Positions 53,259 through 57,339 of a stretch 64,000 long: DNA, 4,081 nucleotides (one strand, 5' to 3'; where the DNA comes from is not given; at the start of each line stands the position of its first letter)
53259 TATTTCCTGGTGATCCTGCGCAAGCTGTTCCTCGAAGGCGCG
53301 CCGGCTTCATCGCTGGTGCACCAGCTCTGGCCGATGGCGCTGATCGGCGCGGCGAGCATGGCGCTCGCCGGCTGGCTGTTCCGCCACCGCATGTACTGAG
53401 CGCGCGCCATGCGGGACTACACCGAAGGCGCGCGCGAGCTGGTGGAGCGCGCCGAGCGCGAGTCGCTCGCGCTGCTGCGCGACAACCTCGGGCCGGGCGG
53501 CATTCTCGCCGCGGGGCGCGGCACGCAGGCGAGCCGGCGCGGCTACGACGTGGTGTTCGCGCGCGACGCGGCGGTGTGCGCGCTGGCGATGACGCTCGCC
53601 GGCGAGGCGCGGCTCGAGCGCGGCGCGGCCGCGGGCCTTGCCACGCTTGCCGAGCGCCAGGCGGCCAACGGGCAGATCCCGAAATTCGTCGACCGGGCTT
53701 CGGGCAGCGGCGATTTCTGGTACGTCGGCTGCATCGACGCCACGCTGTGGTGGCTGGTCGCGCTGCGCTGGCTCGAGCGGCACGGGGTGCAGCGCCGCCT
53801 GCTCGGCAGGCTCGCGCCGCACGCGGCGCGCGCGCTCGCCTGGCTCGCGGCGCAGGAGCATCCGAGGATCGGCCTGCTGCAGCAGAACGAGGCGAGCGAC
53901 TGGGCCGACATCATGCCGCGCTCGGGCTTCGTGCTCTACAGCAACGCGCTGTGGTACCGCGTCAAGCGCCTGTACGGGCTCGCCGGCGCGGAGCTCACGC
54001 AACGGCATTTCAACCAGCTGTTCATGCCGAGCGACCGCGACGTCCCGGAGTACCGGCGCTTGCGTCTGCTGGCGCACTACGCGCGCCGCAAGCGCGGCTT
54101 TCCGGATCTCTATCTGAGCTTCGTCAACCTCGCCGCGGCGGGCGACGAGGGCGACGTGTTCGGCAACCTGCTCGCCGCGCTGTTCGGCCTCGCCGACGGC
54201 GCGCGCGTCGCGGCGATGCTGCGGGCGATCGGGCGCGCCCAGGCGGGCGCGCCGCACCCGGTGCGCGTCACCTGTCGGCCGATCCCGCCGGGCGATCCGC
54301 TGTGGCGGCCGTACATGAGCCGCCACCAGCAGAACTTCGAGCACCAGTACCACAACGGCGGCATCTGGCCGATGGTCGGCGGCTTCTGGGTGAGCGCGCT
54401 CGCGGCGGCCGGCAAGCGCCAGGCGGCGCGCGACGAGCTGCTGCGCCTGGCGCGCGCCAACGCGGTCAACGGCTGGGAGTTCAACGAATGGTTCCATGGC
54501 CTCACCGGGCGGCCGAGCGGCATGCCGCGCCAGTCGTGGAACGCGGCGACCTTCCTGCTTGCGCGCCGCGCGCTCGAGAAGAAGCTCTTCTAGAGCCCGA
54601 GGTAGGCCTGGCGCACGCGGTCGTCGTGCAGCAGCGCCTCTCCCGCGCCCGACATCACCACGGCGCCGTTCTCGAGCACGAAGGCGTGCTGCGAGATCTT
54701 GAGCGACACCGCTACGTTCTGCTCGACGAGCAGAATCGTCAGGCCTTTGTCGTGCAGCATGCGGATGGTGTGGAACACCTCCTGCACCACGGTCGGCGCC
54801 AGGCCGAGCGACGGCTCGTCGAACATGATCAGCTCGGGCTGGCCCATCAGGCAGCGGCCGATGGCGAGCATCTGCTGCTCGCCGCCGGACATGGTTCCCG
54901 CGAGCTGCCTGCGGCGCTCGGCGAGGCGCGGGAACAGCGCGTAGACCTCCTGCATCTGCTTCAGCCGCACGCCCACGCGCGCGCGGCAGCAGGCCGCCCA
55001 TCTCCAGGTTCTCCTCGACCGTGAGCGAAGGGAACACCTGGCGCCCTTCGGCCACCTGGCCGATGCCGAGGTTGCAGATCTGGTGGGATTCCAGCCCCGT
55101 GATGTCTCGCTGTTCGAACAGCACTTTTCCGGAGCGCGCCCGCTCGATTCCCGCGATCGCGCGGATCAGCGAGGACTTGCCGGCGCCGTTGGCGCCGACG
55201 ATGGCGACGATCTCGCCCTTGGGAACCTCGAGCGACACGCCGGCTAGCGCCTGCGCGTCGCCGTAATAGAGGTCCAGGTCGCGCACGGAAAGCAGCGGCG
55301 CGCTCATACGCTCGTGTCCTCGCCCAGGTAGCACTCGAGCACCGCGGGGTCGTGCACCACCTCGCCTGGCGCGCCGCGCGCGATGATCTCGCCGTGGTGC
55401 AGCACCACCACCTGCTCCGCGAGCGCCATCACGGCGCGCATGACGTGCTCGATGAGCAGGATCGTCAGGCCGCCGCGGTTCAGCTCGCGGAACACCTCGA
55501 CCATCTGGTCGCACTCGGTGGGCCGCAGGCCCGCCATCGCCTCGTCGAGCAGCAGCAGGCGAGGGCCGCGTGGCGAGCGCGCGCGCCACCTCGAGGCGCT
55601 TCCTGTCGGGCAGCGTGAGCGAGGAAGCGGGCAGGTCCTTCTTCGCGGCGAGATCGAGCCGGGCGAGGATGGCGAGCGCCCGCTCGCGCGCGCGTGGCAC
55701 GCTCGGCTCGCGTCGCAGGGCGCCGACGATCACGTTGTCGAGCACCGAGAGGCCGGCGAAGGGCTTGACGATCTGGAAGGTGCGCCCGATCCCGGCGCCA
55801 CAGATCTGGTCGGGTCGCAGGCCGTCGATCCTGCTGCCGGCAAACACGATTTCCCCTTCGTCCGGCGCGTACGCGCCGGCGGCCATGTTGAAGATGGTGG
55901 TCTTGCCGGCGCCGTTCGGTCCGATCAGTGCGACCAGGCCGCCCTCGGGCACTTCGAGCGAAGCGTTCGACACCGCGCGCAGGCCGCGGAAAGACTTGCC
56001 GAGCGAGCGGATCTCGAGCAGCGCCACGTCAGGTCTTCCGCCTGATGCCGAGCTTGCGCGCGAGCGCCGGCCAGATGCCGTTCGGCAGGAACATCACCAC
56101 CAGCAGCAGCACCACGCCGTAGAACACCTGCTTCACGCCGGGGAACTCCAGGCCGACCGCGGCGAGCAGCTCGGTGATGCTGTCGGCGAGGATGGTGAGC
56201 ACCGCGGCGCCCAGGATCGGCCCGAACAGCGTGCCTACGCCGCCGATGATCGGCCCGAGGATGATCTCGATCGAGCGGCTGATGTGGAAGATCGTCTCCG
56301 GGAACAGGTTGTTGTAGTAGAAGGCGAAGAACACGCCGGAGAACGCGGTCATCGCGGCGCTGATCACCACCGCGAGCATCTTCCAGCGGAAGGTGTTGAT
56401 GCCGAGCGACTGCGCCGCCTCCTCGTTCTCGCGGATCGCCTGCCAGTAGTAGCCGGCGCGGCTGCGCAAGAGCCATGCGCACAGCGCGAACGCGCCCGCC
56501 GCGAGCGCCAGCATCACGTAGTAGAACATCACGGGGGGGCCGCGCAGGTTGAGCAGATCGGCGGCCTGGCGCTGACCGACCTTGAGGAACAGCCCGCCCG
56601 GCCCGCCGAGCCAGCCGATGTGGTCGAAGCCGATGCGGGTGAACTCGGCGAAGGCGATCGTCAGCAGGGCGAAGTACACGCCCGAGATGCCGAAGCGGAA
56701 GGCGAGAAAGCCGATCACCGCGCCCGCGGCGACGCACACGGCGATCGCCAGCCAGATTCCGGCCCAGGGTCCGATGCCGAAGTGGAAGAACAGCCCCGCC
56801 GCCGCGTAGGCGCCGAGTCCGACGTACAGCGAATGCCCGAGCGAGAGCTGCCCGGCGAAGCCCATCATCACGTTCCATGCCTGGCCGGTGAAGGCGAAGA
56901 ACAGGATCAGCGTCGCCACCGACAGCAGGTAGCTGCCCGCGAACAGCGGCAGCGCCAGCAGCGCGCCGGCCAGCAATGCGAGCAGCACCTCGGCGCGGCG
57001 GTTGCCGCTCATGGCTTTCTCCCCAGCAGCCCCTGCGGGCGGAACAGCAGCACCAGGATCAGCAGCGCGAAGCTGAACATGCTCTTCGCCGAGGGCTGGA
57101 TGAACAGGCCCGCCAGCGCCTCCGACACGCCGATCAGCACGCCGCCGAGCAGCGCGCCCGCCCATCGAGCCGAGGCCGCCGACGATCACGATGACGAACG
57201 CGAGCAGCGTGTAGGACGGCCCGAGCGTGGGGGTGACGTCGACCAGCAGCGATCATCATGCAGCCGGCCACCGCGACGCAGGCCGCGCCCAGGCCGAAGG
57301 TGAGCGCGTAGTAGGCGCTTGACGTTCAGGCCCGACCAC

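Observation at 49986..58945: Frameshift hot zone: about 23 single-nucleotide indels in 9 kb, confined to two transporter operons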

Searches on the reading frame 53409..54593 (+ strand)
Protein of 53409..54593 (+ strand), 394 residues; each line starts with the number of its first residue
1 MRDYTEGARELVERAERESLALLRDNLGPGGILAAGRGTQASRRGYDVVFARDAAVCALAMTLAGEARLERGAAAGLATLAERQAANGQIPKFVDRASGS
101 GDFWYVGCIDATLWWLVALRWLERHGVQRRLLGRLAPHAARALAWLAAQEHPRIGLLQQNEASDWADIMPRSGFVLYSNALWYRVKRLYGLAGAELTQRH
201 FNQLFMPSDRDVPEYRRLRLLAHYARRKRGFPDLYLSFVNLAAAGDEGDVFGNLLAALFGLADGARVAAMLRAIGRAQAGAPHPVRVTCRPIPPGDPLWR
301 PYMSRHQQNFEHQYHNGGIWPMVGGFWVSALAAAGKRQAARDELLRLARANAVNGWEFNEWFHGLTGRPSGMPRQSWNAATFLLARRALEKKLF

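Call 18: find_encoding_contigs(protein=window:53409-54593:+, flank=10000, max_places=10)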
Protein window:53409-54593:+ (394 aa): no gene with exactly this product is on record in the collection.

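Call 53: search_protein_families(library=ncbifam, proteins=[window:53409-54593:+], max_evalue=0.00001)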
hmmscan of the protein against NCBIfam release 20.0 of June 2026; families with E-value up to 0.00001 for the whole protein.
window:53409-54593:+ (394 aa): 1 family
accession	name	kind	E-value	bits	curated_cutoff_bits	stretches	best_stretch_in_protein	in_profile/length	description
NF047898.1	GluglyHdase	equivalog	4.7e-10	38.8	550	1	302-383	358-438/442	glucosylglycerate hydrolase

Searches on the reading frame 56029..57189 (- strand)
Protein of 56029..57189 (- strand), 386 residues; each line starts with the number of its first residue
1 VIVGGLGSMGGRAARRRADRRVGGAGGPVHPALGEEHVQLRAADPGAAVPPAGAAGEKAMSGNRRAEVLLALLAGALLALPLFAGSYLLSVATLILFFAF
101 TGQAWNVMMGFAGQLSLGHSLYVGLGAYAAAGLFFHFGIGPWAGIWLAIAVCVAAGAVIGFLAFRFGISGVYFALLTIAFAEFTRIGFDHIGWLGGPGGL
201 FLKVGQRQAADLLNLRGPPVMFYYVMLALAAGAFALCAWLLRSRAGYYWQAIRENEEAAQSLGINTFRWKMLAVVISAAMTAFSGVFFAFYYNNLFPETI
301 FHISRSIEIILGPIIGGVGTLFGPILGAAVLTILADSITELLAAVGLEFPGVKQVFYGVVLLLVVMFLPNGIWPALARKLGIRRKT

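Call 8: find_related_loci(query=window:56029-57189:-, collection=genome_contigs, flank=10000)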
Query window:56029-57189:- (386 aa) in genome_contigs; peptide patterns used: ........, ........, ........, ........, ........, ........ (x = any residue, [..] = any of these).
599 stretches matched a pattern (row limit reached: there are more); 544 encode a relative of the query (tblastn E <= 1e-3); the best 80 are kept; 80 distinct loci.
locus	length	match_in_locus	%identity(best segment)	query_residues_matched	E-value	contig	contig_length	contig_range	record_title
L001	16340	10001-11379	89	7-385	0e+0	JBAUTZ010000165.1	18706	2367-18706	MAG: Burkholderiales bacterium isolate MFD01873_ilm_asm_bin12 k127_191552, whole genome shotgun sequence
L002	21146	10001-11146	80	4-385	0e+0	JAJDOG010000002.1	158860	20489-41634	MAG: Betaproteobacteria bacterium isolate MASabin.6 k141_2433675, whole genome shotgun sequence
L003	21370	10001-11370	83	11-377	0e+0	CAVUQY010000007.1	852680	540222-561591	MAG: uncultured beta proteobacterium isolate MFD09730.bin.2.24 genome assembly, contig: contig_736, whole genome shotgun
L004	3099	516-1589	81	23-382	0e+0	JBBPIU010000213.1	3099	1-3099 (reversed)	MAG: Pseudomonadota bacterium isolate BPF4-43-45_bin_2 NODE_2663_length_3099_cov_24.273653, whole genome shotgun sequenc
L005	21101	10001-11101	85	11-377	0e+0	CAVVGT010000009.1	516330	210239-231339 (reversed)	MAG: uncultured beta proteobacterium isolate MFD02242.bin.1.156 genome assembly, contig: contig_30721, whole genome shot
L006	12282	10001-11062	82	26-382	0e+0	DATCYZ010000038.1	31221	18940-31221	MAG TPA_asm: Burkholderiales bacterium isolate SMAG_U57 k141_374817, whole genome shotgun sequence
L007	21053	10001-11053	79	32-384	0e+0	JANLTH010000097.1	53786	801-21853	MAG: Burkholderiales bacterium isolate OTE_25_metabat_215 OTE_25_k141_3241008, whole genome shotgun sequence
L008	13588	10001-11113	78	4-378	6e-179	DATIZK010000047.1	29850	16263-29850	MAG TPA_asm: Burkholderiales bacterium isolate SMAG_U15299 k141_1407455, whole genome shotgun sequence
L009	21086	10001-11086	83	24-385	5e-179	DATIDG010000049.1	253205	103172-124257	MAG TPA_asm: Burkholderiales bacterium isolate SMAG_U16337 k141_2493740, whole genome shotgun sequence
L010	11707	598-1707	79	15-386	6e-179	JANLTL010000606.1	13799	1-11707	MAG: Burkholderiales bacterium isolate OTE_25_metabat_182_sub OTE_25_k141_914935, whole genome shotgun sequence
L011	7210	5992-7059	82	25-382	1e-179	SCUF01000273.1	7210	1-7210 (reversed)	MAG: Betaproteobacteria bacterium isolate FW602_bin.24 FW602_bin.24-69162, whole genome shotgun sequence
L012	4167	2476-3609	79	1-384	0e+0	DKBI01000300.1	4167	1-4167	MAG TPA_asm: Betaproteobacteria bacterium UBA6904 UBA6904_contig_1452, whole genome shotgun sequence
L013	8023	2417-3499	77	22-384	8e-178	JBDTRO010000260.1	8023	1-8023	MAG: Betaproteobacteria bacterium isolate cluster3_bin.249 NODE_44238_length_8023_cov_6.872992, whole genome shotgun seq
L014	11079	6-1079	76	25-384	1e-177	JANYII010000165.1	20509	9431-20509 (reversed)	MAG: Betaproteobacteria bacterium isolate GL140_2_metabinner_39 GL140_2_k141_428980, whole genome shotgun sequence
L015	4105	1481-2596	77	11-386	0e+0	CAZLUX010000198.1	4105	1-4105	MAG TPA_asm: uncultured Enterobacteriaceae bacterium isolate binchicken_co224_134 genome assembly, contig: NODE_28153_le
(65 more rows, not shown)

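Call 17: find_encoding_contigs(protein=window:56029-57189:-, flank=10000, max_places=10)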
Protein window:56029-57189:- (386 aa): no gene with exactly this product is on record in the collection.

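Call 19: find_homologous_proteins(query=window:56029-57189:-, max_evalue=1e-50)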
Query window:56029-57189:- (386 aa): 7932 proteins with E <= 1e-50 among 8000 candidates; the best 120 are listed.
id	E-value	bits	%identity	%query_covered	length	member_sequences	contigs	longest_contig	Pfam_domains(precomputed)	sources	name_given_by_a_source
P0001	1.7e-194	665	96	84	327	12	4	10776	PF02653.22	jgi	-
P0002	2.9e-189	647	92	84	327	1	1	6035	PF02653.22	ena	-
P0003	7.1e-188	643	93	84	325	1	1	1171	PF02653.22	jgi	-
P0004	1.4e-183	629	76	93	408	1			PF02653.22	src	-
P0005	5.8e-182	623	89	84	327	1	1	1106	PF02653.22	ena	-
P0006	8.6e-179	613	87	84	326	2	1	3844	PF02653.22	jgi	jgi:branched-chain amino acid transport system permease protein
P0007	6.2e-178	610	87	84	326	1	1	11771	PF02653.22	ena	-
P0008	8.1e-178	610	88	84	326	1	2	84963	PF02653.22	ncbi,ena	-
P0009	1.1e-177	609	87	84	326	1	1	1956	PF02653.22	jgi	-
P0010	1.1e-177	609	87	84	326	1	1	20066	PF02653.22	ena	-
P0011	1.5e-177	609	87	84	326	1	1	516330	PF02653.22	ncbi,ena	-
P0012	1.6e-177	609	87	84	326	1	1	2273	PF02653.22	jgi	jgi:branched-chain amino acid transport system permease protein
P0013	5.2e-177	607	87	84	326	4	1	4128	PF02653.22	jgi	jgi:branched-chain amino acid transport system permease protein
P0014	5.6e-177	607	86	84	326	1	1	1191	PF02653.22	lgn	-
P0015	6.2e-177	607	86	84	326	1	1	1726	PF02653.22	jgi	-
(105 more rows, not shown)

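Call 20: find_encoding_contigs(protein=P0001, flank=10000, max_places=10)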
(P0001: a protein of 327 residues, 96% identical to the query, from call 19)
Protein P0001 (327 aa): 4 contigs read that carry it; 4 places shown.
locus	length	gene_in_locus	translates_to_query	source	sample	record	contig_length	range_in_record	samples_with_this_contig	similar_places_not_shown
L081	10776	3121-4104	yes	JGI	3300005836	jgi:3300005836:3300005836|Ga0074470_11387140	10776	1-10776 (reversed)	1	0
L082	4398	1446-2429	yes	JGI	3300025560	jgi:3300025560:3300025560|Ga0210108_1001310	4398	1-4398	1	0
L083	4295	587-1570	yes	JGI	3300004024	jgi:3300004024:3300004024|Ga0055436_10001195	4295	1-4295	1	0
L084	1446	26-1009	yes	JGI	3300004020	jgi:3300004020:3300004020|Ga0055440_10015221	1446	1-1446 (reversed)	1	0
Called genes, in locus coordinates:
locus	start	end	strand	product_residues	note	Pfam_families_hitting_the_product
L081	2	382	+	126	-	?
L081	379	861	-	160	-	PF01047:MarR, PF12802:MarR_2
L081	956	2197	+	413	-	PF13433:Peripla_BP_5 (faint), PF13458:Peripla_BP_6, PF01094:ANF_receptor (faint)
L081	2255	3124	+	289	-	PF02653:BPD_transp_2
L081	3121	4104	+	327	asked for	PF02653:BPD_transp_2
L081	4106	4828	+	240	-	PF00005:ABC_tran, PF12399:BCA_ABC_TP_C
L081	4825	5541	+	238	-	PF00005:ABC_tran, PF13304:AAA_21 (weak)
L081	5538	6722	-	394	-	PF06202:GDE_C (faint), PF22422:MGH1-like_GH (weak), PF12899:Glyco_hydro_100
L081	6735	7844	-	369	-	PF12679:ABC2_membrane_2, PF12698:ABC2_membrane_3, PF01061:ABC2_membrane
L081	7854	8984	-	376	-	PF12679:ABC2_membrane_2, PF12698:ABC2_membrane_3, PF01061:ABC2_membrane, PF12730:ABC2_membrane_4 (weak)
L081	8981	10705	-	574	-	PF00005:ABC_tran, PF13401:AAA_22 (faint), PF13555:AAA_29 (faint), PF13604:AAA_30 (faint), PF00005:ABC_tran, PF13304:AAA_21 (weak)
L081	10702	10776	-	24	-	?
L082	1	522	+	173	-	?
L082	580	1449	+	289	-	PF02653:BPD_transp_2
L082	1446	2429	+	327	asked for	PF02653:BPD_transp_2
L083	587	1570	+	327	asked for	PF02653:BPD_transp_2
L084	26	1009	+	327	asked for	PF02653:BPD_transp_2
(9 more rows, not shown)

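Call 21: find_encoding_contigs(protein=P0002, flank=10000, max_places=5)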
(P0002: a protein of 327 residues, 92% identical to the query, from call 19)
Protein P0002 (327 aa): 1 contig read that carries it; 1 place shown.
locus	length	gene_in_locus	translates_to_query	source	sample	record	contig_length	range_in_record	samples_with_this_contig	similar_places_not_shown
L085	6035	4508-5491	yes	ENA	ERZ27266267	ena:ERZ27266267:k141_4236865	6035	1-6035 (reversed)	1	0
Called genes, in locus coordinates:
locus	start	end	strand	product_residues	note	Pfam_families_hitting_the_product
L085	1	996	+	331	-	?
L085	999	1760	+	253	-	PF00106:adh_short, PF08659:KR, PF13561:adh_short_C2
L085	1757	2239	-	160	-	PF01047:MarR (weak), PF12802:MarR_2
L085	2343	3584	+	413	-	PF13433:Peripla_BP_5 (weak), PF13458:Peripla_BP_6, PF01094:ANF_receptor (faint)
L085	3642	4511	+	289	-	PF02653:BPD_transp_2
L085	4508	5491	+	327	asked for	PF02653:BPD_transp_2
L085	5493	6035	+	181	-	?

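Call 24: find_encoding_contigs(protein=window:56029-57012:-, flank=10000, max_places=10)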
Protein window:56029-57012:- (327 aa): no gene with exactly this product is on record in the collection.

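Call 31: list_cluster_members(proteins=[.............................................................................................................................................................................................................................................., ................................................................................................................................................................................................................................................, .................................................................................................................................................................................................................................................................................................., window:56029-57012:-, window:56029-57165:-, window:53409-54593:+, window:59296-59778:+, window:52290-53399:+, window:48352-49392:+, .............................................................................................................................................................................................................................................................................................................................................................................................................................])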
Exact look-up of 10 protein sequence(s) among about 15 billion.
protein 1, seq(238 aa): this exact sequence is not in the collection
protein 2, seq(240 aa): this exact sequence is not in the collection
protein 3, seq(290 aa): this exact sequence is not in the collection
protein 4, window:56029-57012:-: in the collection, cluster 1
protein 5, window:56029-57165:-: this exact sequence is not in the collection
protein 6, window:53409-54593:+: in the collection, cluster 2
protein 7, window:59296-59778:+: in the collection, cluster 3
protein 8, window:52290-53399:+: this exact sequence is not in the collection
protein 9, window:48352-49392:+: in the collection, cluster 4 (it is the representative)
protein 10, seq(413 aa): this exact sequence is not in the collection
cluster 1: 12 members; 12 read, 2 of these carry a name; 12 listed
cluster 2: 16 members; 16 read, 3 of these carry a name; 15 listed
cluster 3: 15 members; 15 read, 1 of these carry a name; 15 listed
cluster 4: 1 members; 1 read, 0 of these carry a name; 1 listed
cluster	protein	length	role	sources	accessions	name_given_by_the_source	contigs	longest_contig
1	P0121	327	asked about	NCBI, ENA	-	-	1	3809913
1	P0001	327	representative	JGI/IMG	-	-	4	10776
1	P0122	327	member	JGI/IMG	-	branched-chain amino acid transport system permease protein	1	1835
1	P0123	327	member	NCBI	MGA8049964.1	MAG: branched-chain amino acid ABC transporter permease [Burkholderiales bacterium]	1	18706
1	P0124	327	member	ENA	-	-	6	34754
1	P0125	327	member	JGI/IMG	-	-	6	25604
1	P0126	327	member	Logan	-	-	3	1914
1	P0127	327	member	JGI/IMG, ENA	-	-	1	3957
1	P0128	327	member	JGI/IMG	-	-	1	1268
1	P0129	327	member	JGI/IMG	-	-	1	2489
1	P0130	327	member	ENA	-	-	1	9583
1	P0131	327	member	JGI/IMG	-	-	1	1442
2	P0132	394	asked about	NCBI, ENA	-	-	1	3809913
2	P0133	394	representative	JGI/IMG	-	glycogen debranching enzyme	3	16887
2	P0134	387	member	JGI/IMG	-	glycogen debranching enzyme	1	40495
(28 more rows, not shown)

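Call 55: find_encoding_contigs(protein=P0126, flank=5000, max_places=6)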
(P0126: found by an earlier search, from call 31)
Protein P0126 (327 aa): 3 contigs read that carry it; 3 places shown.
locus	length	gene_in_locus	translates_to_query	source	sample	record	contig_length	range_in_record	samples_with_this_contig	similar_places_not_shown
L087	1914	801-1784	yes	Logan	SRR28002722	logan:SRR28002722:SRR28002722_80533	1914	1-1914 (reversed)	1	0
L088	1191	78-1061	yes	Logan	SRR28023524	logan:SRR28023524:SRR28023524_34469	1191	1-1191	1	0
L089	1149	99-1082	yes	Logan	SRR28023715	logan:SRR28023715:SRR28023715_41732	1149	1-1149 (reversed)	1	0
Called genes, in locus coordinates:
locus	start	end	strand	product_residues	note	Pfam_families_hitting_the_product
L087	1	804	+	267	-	?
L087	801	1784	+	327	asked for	PF02653:BPD_transp_2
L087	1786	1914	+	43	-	?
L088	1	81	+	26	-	?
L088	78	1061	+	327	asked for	PF02653:BPD_transp_2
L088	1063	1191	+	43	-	?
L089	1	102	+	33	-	?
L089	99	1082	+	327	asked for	PF02653:BPD_transp_2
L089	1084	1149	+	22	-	?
